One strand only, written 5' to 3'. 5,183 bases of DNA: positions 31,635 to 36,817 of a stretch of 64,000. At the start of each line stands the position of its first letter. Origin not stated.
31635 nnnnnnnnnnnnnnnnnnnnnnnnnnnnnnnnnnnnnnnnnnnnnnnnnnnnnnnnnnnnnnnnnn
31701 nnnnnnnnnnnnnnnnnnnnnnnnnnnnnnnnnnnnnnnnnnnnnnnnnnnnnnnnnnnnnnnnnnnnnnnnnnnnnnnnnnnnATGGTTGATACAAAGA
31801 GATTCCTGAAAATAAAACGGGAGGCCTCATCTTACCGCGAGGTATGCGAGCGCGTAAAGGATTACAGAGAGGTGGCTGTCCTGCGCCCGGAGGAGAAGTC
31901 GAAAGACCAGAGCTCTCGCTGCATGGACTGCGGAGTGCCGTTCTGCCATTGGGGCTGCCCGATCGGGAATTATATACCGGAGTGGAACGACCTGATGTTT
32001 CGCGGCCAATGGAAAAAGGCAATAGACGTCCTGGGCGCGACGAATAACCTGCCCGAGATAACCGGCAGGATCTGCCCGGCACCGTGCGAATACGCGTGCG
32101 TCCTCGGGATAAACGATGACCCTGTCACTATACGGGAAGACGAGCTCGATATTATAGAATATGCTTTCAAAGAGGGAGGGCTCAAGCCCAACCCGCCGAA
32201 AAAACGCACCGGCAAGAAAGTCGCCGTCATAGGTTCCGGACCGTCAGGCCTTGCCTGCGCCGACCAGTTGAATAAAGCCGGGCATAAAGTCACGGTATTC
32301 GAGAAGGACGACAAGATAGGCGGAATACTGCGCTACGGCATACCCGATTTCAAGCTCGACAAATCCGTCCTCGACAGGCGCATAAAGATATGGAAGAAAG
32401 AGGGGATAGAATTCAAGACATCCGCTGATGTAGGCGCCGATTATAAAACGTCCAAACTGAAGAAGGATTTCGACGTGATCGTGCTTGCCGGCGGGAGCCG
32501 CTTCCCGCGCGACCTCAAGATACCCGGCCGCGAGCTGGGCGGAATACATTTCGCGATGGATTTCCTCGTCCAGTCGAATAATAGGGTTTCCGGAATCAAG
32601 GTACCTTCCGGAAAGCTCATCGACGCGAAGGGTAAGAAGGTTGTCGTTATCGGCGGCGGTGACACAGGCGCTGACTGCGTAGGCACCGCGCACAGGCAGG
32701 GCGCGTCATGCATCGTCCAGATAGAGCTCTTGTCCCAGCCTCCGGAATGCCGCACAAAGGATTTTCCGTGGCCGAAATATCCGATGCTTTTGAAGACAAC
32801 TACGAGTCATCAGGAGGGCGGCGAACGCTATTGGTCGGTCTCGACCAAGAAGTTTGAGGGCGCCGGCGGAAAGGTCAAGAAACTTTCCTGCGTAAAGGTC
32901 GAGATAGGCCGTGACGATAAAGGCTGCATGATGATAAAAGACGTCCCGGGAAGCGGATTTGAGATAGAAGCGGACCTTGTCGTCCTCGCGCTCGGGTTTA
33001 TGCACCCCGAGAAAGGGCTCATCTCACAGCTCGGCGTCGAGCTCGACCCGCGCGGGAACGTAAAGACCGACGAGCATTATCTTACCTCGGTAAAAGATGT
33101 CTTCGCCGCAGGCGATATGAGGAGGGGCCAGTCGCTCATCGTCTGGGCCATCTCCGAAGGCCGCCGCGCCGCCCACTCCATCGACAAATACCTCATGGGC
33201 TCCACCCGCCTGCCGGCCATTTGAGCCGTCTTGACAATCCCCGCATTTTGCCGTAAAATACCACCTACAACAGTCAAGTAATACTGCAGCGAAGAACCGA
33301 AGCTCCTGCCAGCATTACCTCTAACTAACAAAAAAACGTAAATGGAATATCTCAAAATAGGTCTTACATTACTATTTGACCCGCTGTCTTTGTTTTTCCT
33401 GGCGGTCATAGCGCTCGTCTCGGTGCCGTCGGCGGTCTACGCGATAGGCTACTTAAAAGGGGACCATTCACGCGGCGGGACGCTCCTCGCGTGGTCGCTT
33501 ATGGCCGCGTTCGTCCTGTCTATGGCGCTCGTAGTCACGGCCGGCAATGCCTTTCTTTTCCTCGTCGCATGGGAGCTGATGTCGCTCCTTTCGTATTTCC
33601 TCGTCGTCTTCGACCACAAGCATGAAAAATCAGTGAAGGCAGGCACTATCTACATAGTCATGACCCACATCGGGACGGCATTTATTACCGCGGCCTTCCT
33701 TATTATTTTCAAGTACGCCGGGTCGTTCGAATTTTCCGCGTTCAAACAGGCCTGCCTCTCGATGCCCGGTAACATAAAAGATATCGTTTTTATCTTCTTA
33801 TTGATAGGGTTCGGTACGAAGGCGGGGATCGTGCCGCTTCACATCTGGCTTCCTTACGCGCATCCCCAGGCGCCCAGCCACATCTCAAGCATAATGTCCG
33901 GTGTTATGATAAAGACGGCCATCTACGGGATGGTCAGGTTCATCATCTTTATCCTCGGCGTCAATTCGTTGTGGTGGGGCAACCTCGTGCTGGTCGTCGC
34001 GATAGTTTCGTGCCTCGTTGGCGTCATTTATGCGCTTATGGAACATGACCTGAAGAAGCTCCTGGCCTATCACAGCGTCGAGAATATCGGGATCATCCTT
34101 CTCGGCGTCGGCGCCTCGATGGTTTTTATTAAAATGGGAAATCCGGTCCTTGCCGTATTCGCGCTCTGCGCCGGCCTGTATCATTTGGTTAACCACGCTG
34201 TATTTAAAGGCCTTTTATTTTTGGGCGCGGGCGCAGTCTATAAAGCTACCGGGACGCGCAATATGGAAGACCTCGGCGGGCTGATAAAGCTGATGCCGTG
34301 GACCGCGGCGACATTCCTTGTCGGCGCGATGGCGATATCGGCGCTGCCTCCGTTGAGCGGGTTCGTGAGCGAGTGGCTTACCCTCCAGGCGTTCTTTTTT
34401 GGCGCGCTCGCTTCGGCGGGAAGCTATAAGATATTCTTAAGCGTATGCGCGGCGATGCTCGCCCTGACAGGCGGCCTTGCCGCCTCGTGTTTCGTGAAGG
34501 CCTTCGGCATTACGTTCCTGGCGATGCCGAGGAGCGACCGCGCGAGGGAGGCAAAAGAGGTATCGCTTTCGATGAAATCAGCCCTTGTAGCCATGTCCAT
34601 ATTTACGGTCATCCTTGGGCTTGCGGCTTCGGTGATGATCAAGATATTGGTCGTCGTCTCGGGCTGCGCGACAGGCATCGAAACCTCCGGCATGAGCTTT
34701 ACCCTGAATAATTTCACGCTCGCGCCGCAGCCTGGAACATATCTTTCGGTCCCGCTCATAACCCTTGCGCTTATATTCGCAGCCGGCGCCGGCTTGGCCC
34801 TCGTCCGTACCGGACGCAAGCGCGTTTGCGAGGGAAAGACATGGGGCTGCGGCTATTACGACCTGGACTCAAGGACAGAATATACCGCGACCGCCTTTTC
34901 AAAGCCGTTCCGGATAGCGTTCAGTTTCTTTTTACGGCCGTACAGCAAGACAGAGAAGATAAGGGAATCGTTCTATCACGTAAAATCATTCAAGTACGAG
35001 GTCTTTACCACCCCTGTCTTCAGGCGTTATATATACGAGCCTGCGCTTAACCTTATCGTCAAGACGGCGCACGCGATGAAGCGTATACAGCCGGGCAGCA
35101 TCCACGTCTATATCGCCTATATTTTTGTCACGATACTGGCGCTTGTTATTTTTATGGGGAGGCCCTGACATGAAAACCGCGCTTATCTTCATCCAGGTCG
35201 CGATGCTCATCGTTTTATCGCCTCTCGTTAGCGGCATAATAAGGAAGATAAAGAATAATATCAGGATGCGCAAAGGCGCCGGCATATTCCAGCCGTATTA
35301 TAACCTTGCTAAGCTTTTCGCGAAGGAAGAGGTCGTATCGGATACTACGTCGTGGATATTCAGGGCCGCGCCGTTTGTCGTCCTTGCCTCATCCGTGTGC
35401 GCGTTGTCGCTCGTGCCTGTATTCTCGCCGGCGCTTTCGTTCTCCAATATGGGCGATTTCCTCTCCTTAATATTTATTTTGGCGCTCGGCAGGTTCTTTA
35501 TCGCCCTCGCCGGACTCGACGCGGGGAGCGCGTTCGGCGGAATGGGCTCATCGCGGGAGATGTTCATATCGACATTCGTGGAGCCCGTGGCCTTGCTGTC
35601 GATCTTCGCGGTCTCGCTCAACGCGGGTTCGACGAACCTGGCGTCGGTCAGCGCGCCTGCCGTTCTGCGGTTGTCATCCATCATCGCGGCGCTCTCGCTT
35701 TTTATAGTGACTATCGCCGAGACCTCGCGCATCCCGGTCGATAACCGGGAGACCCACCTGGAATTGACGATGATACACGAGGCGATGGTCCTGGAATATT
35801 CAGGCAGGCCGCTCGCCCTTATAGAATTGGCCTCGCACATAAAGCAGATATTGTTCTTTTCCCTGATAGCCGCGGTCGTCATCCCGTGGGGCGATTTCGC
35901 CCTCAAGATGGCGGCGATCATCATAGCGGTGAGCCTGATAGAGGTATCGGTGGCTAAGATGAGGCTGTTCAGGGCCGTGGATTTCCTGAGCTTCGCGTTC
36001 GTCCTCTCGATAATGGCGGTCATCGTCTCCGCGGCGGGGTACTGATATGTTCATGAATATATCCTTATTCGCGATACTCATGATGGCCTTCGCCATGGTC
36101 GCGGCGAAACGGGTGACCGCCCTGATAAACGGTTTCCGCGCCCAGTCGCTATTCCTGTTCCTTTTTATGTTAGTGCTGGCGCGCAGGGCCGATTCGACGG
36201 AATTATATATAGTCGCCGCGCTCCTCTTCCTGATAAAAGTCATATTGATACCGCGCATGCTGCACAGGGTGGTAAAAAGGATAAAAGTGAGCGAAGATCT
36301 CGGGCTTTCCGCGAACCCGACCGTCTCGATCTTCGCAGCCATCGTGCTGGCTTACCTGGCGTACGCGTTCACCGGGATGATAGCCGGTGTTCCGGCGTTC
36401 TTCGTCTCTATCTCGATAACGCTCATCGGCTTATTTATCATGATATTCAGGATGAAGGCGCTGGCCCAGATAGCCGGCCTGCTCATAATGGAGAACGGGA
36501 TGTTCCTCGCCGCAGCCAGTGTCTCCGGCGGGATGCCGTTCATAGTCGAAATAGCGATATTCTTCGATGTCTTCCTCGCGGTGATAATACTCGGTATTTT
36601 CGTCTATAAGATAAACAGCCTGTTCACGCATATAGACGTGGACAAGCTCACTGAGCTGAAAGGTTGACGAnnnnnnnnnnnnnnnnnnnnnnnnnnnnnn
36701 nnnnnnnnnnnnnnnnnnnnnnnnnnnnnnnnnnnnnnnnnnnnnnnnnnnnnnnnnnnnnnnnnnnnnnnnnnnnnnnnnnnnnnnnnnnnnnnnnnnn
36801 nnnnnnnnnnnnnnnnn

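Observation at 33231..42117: Ehr-type (hydrogenase-related, cysteine-less) six-subunit membrane complex next to glutamate synthase and followed by three FMN-enzyme-family genes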

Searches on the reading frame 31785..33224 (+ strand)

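Call 57: search_protein_families(library=ncbifam, proteins=[window:31785-33224:+], max_evalue=1e-10)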
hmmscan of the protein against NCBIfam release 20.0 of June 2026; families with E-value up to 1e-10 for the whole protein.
window:31785-33224:+ (479 aa): 26 families (the best 25 are shown)
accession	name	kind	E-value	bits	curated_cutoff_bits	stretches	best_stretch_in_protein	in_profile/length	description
TIGR01317.1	GOGAT_sm_gam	subfamily_domain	4.6e-201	668.9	447.7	1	4-477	2-485/485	glutamate synthase small subunit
TIGR01318.1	gltD_gamma_fam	subfamily_domain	2.1e-99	333.2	482.95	1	7-470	3-465/467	glutamate synthase, small subunit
NF009410.0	PRK12771.1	subfamily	2.4e-93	313.6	516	1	52-473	48-448/566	NAD(P)-binding protein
NF009408.0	PRK12769.1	equivalog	8e-89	298.5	1003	1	12-471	193-652/659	formate-dependent uric acid utilization protein AegA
TIGR01316.1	gltA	equivalog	4.8e-82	276.1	471.75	1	21-470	3-449/449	NADPH-dependent glutamate synthase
NF009414.0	PRK12778.1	equivalog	8.4e-80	269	1103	1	9-471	293-750/752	bifunctional dihydroorotate dehydrogenase B NAD binding subunit/NADPH-dependent glutamate synthase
NF009454.0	PRK12814.1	equivalog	6.5e-70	236.2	916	1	29-474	80-504/657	putative NADPH-dependent glutamate synthase small subunit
NF009451.0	PRK12809.1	equivalog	5.2e-68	229.9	1154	1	21-466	185-630/639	formate-dependent uric acid utilization protein YgfT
TIGR03315.1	Se_ygfK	equivalog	1.7e-63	214.5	835.3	1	35-466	428-835/1012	putative selenate reductase subunit YgfK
NF010590.0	PRK13984.1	equivalog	1.6e-61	208.2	946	1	4-472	150-608/611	putative oxidoreductase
NF009413.0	PRK12775.1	equivalog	6.4e-61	206.3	1895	1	16-475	303-759/1006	putative trifunctional 2-polyprenylphenol hydroxylase/glutamate synthase subunit beta/ferritin domain-containing protein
NF009409.0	PRK12770.1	subfamily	1.2e-53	182.5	343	1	137-473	12-353/360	putative glutamate synthase subunit beta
NF009415.0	PRK12779.1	equivalog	4.8e-46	157.1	1519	1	56-467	212-623/944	putative bifunctional glutamate synthase subunit beta/2-polyprenylphenol hydroxylase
NF045663.1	diclust_near_Sec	equivalog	3.7e-40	137.8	530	1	38-237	4-198/759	pyridine nucleotide-disulfide oxidoreductase/dicluster-binding protein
TIGR01350.1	lipoamide_DH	equivalog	2.9e-17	62.6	408.8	0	371-467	233-330/461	dihydrolipoyl dehydrogenase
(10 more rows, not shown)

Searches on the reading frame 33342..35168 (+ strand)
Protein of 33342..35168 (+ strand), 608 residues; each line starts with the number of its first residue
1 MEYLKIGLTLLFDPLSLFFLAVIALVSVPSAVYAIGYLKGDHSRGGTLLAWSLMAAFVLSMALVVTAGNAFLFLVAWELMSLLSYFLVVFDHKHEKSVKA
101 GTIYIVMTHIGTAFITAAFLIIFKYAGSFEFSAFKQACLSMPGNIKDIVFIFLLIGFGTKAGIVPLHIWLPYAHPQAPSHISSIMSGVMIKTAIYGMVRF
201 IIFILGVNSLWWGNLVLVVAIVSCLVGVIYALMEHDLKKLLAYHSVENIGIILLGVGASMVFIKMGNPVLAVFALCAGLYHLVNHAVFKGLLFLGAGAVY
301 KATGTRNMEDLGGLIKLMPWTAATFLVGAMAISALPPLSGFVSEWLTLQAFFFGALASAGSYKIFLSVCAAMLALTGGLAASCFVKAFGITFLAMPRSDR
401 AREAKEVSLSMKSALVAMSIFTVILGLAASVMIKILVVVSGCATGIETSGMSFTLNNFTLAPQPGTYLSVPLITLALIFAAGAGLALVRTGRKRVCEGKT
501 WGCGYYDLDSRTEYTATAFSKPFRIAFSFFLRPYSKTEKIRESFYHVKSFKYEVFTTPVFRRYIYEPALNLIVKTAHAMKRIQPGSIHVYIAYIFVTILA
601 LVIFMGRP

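Call 4: search_protein_families(library=pfam, proteins=[window:33342-35168:+], max_evalue=0.01)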
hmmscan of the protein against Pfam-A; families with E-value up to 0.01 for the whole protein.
window:33342-35168:+ (608 aa): 2 families
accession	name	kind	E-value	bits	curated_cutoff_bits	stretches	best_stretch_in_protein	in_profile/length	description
PF00361.26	Proton_antipo_M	-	1.1e-53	182.8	21.5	1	67-352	1-276/294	NADH:quinone oxidoreductase/Mrp antiporter, TM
PF00662.26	Proton_antipo_N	-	4.8e-08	33.2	24.5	1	3-43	6-46/51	NADH-Ubiquinone oxidoreductase (complex I), chain 5 N-terminus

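Call 5: search_protein_families(library=ncbifam, proteins=[window:33342-35168:+], max_evalue=0.01)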
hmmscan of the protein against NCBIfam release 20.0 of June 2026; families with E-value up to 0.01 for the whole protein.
window:33342-35168:+ (608 aa): 73 families (the best 25 are shown)
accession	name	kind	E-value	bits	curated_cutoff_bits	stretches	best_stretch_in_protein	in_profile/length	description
NF005086.0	PRK06521.1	equivalog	2.3e-193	644.3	667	1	6-605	72-667/669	hydrogenase 4 subunit B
NF006418.0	PRK08667.1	equivalog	1.3e-156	522.8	794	1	6-606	69-641/644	hydrogenase membrane subunit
NF005958.0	PRK08042.1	equivalog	7.9e-90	302.4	727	1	9-532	70-565/608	formate hydrogenlyase subunit 3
NF006240.0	PRK08376.1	subfamily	1e-71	242.5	662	1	10-438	86-501/521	putative monovalent cation/H+ antiporter subunit D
NF006419.0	PRK08668.1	equivalog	3.1e-64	217.8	617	1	7-559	63-593/613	NADH dehydrogenase subunit M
NF005046.0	PRK06459.1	equivalog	2.9e-58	197.9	460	1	16-604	48-583/587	hydrogenase 4 subunit B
NF009310.0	PRK12668.1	equivalog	4.6e-58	197.4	564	1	10-437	64-442/584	Na(+)/H(+) antiporter subunit D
NF009287.0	PRK12647.1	equivalog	9.2e-56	189.8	937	1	4-479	66-512/773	putative monovalent cation/H+ antiporter subunit A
NF005097.0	PRK06525.1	equivalog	6.4e-55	186.7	430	1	9-433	71-479/480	hydrogenase 4 subunit D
NF005044.0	PRK06458.1-4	equivalog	1.2e-54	186.1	610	1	7-427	67-477/531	hydrogenase 4 subunit F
TIGR01972.1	NDH_I_M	subfamily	1.2e-53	182.5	263.8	1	4-435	68-474/486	NADH-quinone oxidoreductase subunit M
NF009288.0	PRK12648.1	equivalog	9.5e-53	179.5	1104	1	5-443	67-485/954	monovalent cation/H+ antiporter subunit A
TIGR00940.1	2a6301s01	subfamily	1.6e-52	178.9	920.45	1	4-438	65-498/793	monovalent cation:proton antiporter subunit A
NF009285.0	PRK12645.1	equivalog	4.3e-50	170.8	1028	1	3-438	67-502/804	Na+/H+ antiporter subunit A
NF005141.0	PRK06590.1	equivalog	3.7e-49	168.2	556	1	3-605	70-609/615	NADH-quinone oxidoreductase subunit L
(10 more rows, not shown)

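Call 65: search_solved_structures(query=window:33342-35168:+, max_evalue=1e-25, show_alignments=1)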
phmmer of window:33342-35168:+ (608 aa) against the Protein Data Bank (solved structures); distinct sequences matched with E-value up to 1e-25: 14.
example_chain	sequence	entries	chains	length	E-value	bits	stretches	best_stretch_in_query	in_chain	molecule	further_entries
7z0s_C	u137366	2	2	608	1e-74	255.5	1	11-531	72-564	Formate hydrogenlyase subunit 3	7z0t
6cfw_H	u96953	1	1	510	1.3e-53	185.9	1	13-427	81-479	Monovalent cation/H+ antiporter subunit D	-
7qru_A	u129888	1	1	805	2e-38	135.7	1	4-426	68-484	Na+/H+ antiporter subunit A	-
6z16_A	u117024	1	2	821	1.6e-35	126.2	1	4-433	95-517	Multisubunit Na+/H+ antiporter, A subunit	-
6u8y_X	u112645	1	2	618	8.9e-34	120.4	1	8-486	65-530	NADH dehydrogenase subunit M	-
7qru_D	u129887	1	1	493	2.9e-30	108.8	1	7-433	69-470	Na+/H+ antiporter subunit D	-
7zm7_5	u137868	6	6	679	3.4e-30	108.6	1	7-401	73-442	NADH-ubiquinone oxidoreductase chain 5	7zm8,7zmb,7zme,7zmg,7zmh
8e9g_L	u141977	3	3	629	2.1e-28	102.6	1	5-429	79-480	NADH-quinone oxidoreductase, L subunit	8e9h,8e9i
6hum_F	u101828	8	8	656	2.4e-28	102.4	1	5-353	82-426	NADH dehydrogenase subunit 5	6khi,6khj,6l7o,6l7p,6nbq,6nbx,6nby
7d3u_A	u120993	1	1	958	9.7e-28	100.5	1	4-373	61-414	Monovalent Na+/H+ antiporter subunit A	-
6hum_D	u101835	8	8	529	3.3e-27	98.7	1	51-391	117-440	NAD(P)H-quinone oxidoreductase chain 4 1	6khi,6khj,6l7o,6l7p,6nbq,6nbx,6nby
8b9z_L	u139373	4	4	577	2e-26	96.1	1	4-352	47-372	NADH-ubiquinone oxidoreductase chain 5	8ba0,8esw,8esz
6tjv_D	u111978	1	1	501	2.4e-26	95.9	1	46-365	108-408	NADH dehydrogenase subunit 4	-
7z7r_L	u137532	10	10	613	4.1e-26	95.1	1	5-345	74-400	NADH dehydrogenase subunit L | NADH-quinone oxidoreductase subunit L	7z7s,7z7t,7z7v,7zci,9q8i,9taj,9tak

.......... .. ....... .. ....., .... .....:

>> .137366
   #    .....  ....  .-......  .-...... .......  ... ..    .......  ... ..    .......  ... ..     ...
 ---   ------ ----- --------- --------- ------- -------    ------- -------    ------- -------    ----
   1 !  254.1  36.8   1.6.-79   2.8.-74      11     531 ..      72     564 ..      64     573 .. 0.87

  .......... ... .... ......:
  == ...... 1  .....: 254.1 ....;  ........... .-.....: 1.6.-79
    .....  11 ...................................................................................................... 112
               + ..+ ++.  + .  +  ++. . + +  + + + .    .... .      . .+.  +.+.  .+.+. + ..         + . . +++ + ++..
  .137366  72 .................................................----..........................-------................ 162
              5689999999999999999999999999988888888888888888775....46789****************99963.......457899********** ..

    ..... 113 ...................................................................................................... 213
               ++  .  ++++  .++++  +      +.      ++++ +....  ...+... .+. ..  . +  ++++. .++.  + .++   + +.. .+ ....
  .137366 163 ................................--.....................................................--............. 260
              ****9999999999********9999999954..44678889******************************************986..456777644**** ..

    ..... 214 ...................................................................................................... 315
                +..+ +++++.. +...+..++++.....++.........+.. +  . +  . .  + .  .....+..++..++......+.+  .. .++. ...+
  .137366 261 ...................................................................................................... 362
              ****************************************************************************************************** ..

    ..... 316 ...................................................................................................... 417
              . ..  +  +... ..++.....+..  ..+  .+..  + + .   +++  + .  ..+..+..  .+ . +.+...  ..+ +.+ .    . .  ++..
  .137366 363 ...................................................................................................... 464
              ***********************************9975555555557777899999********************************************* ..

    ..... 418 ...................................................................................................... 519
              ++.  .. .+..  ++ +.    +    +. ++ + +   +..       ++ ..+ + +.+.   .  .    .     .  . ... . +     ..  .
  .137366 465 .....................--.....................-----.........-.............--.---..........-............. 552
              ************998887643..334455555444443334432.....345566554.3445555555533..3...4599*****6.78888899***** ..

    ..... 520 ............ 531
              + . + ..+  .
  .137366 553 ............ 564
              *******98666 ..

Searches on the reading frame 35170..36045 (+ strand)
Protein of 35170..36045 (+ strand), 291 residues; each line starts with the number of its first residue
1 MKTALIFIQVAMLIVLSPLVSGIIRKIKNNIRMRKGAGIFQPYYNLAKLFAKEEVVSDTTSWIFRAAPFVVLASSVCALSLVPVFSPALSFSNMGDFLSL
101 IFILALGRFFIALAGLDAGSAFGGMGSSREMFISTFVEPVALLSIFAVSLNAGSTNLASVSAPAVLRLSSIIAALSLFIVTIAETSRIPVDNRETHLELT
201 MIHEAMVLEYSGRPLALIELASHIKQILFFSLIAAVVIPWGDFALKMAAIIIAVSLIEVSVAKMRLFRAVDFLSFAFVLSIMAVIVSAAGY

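Call 4: search_protein_families(library=pfam, proteins=[window:35170-36045:+], max_evalue=0.01)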
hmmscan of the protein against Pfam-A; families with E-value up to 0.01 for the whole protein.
window:35170-36045:+ (291 aa): 1 family
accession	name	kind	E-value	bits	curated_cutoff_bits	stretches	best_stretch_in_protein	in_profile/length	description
PF00146.26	NADHdh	-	4.4e-39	135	27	1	6-286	4-296/298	NADH dehydrogenase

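Call 5: search_protein_families(library=ncbifam, proteins=[window:35170-36045:+], max_evalue=0.01)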
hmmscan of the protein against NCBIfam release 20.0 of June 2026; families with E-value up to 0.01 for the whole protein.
window:35170-36045:+ (291 aa): 3 families
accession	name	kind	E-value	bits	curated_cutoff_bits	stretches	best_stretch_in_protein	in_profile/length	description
NF004741.0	PRK06076.1-2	equivalog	6.8e-16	58.4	305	1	8-287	25-329/337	NADH-quinone oxidoreductase subunit NuoH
NF004742.0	PRK06076.1-3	equivalog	1.2e-12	47.8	531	1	6-238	35-278/356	NADH-quinone oxidoreductase subunit NuoH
NF004740.0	PRK06076.1-1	equivalog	6.6e-10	39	399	1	37-286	55-315/325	NADH-quinone oxidoreductase subunit NuoH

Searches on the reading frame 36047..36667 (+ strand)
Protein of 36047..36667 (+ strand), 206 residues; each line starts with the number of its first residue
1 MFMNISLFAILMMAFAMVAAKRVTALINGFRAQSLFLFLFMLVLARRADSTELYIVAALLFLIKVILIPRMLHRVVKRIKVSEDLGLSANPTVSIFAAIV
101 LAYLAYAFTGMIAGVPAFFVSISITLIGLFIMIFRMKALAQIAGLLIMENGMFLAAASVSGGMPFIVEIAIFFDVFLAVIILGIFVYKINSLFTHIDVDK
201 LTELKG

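Call 4: search_protein_families(library=pfam, proteins=[window:36047-36667:+], max_evalue=0.01)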
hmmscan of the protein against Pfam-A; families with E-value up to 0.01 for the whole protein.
window:36047-36667:+ (206 aa): 1 family
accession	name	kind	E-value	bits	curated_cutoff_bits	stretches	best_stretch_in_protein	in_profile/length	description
PF00420.29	Oxidored_q2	-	0.00012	22.2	26.1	1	117-206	2-95/95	NADH-ubiquinone/plastoquinone oxidoreductase chain 4L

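Call 5: search_protein_families(library=ncbifam, proteins=[window:36047-36667:+], max_evalue=0.01)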
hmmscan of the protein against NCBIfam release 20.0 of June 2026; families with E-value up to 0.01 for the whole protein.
window:36047-36667:+ (206 aa): 1 family
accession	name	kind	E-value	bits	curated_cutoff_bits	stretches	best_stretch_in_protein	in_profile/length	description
NF008556.0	PRK11492.1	equivalog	3.3e-26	92.5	136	1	5-206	7-216/216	hydrogenase 4 membrane subunit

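Call 64: search_solved_structures(query=window:36047-36667:+, max_evalue=1, show_alignments=1)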
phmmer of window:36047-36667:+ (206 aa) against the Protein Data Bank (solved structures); distinct sequences matched with E-value up to 1: 0.
